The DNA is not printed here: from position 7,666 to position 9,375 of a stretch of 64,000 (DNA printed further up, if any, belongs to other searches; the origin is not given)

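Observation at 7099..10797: Three-gene cassette of unknown function: two paralogs flank a 691-aa coiled-coil protein, next to a transposase remnant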

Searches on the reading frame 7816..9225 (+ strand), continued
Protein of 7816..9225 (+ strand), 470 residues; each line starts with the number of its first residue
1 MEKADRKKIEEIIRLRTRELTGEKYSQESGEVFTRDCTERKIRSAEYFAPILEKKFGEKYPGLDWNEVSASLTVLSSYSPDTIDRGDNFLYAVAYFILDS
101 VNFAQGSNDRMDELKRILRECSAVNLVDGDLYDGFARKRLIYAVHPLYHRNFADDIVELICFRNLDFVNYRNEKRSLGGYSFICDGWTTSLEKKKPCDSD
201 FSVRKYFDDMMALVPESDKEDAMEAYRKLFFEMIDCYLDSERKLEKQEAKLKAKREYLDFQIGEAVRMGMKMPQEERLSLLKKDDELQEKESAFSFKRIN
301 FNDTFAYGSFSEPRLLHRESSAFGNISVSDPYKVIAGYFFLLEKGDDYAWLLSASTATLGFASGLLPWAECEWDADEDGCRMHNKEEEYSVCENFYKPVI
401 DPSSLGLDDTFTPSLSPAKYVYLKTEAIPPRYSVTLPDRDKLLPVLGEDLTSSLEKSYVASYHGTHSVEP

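Call 109: search_dna_similar(query=P0177, collection=phages, mode=protein, max_evalue=0.00001, max_rows=15)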
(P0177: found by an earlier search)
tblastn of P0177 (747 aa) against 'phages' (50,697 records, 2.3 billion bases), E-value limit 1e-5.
Records with a match: 6; places in all: 6; records where one place covers at least 80% of the query: 0.
Best place of each record, by identity: <60% 6.
By first word of the organism name: Bacteriophage 2; Clostridium 2; Peptoclostridium 1; Clostridioides 1.
By host as written in the record: - 2; Clostridium difficile 2; Peptoclostridium difficile strain DSM1296 1; Clostridioides difficile 1.
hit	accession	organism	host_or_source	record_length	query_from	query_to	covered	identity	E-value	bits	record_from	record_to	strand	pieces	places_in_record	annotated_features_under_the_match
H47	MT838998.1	Bacteriophage sp.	human fecal samples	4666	628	745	16%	52.9%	3e-30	134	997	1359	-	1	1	record has no annotation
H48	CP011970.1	Peptoclostridium phage phiCDIF1296T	Peptoclostridium difficile strain ...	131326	564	740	24%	29.2%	1e-10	71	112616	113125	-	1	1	hypothetical protein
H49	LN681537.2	Clostridium phage phiCD211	Clostridium difficile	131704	564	740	24%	29.2%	1e-10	71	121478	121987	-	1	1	hypothetical protein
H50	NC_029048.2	Clostridium phage phiCD211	Clostridium difficile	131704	564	740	24%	29.2%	1e-10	71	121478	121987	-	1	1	hypothetical protein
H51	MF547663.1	Clostridioides phage LIBA2945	Clostridioides difficile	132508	564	740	24%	29.2%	1e-10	71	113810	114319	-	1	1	hypothetical protein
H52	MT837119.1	Bacteriophage sp.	human fecal samples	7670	602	740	19%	25.9%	7e-7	59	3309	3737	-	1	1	record has no annotation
